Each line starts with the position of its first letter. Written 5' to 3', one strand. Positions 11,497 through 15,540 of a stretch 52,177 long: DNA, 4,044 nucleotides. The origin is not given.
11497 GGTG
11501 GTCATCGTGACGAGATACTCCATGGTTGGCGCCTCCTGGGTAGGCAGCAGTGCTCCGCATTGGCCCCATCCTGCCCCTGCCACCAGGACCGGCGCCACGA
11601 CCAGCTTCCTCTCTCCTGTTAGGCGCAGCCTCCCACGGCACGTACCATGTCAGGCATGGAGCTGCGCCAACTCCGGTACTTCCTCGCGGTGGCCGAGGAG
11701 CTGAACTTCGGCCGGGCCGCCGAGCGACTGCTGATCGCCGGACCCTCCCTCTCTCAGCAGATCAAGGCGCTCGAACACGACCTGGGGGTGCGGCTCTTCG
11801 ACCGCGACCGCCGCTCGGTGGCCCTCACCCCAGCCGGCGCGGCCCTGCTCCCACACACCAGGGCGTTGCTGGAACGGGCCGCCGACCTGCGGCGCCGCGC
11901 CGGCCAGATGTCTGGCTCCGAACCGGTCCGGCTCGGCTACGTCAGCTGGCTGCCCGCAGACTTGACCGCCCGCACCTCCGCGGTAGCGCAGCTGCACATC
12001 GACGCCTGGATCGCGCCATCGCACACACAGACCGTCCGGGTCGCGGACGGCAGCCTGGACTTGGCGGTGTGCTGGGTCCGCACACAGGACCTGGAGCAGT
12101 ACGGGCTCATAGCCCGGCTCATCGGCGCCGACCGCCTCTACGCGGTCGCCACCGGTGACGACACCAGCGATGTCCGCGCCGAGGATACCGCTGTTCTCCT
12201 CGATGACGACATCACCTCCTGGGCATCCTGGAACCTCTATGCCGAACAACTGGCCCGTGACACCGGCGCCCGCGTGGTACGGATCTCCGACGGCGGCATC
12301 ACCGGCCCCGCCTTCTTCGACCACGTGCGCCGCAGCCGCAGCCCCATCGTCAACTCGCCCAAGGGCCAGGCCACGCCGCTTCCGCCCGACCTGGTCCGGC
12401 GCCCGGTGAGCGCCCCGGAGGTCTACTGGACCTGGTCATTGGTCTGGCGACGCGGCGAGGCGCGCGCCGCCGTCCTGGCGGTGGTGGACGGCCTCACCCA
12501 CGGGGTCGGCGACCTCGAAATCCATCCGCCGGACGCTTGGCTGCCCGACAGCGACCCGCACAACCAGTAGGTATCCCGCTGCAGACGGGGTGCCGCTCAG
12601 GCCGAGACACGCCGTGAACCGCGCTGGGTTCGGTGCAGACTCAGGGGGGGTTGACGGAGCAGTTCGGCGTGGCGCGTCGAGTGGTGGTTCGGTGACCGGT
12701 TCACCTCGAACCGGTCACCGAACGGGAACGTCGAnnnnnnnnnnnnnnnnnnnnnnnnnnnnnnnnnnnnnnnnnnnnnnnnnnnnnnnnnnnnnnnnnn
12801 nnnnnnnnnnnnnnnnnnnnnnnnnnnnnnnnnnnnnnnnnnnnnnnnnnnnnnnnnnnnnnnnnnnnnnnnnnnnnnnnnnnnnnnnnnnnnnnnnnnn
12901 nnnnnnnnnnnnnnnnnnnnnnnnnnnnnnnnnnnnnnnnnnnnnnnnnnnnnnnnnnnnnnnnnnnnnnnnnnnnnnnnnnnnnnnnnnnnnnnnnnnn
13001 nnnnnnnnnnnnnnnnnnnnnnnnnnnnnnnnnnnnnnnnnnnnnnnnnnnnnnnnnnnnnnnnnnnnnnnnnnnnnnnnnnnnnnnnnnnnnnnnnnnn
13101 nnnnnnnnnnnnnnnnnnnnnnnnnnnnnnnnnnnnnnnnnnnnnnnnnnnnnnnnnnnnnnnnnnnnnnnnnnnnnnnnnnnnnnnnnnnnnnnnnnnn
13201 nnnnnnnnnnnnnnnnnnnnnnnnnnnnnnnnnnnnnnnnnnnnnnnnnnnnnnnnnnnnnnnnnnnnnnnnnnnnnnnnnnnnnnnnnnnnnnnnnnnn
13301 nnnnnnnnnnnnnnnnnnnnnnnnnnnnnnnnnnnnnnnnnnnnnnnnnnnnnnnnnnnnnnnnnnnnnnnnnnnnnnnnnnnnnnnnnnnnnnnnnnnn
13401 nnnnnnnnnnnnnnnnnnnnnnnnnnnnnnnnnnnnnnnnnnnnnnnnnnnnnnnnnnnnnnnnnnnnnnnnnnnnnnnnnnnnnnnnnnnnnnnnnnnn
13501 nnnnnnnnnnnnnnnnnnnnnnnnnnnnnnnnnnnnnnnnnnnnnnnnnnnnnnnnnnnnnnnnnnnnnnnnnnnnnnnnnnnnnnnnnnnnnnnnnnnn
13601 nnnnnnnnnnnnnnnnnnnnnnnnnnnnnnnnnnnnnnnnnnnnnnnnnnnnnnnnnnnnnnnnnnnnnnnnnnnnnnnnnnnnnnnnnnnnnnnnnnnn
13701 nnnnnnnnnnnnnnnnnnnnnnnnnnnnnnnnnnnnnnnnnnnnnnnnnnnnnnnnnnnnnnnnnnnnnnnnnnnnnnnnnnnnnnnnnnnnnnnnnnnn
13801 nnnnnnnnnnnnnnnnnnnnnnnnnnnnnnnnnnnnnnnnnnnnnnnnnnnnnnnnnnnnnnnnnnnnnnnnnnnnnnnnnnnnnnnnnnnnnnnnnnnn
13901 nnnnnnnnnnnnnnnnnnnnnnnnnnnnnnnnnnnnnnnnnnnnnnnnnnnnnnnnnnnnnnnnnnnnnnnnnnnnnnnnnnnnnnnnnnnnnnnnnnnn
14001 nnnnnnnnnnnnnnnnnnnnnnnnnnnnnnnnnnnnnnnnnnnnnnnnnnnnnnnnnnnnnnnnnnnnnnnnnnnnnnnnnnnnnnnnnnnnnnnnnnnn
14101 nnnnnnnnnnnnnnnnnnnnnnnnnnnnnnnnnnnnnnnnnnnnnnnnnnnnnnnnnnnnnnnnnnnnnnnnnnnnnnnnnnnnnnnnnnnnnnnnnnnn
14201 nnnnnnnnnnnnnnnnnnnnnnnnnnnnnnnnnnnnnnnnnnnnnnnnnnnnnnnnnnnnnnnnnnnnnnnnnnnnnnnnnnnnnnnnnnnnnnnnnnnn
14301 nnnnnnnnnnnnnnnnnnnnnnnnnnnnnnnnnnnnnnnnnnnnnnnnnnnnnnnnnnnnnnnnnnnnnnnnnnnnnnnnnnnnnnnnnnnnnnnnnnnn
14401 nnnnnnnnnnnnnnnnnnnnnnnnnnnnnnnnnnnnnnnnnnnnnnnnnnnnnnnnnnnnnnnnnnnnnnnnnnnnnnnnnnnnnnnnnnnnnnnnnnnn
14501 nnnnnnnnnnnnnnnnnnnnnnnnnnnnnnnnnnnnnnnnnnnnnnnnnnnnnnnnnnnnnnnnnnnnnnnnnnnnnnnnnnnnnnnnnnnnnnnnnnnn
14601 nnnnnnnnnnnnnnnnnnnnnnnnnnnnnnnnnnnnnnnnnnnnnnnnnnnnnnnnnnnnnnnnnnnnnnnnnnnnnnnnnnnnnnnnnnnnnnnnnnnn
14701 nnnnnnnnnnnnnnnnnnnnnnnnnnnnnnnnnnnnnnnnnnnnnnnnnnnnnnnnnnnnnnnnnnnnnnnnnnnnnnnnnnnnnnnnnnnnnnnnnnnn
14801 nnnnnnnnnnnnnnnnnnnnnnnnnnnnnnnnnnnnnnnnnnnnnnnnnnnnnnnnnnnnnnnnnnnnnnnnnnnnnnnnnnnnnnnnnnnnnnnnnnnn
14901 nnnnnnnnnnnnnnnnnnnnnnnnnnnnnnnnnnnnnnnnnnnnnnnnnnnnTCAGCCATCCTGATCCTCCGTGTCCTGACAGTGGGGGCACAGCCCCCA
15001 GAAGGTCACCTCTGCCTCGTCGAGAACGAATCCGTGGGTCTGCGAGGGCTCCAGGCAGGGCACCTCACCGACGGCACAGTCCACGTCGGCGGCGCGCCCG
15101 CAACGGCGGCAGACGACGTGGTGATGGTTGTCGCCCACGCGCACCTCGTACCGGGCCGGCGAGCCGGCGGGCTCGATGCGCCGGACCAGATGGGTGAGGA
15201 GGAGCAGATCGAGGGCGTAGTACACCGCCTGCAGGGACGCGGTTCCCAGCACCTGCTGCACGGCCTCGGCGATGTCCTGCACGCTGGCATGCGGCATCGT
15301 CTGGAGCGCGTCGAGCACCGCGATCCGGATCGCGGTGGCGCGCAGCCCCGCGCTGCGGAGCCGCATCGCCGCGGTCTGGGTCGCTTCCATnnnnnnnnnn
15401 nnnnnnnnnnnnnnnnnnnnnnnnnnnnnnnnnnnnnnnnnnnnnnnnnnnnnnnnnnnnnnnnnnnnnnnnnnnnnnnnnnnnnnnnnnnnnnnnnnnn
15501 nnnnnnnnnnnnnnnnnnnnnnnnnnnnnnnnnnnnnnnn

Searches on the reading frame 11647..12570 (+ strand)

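Call 3: search_protein_families(library=pfam, proteins=[window:11647-12570:+], max_evalue=0.01)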
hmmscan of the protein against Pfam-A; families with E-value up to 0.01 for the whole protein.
window:11647-12570:+ (307 aa): 2 families
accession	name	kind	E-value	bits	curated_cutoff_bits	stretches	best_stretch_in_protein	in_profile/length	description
PF00126.33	HTH_1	-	4.3e-23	81.5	26.6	1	6-64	1-59/60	Bacterial regulatory helix-turn-helix protein, lysR family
PF03466.25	LysR_substrate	-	2.3e-05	24.3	28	0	247-283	167-204/209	LysR substrate binding domain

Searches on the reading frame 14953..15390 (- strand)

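Call 3: search_protein_families(library=pfam, proteins=[window:14953-15390:-], max_evalue=0.01)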
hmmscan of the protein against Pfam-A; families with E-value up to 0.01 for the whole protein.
window:14953-15390:- (145 aa): 1 family
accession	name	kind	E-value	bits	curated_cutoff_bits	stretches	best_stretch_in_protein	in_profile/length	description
PF01475.25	FUR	-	2.4e-17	63.6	23.1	1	14-129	2-119/121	Ferric uptake regulator family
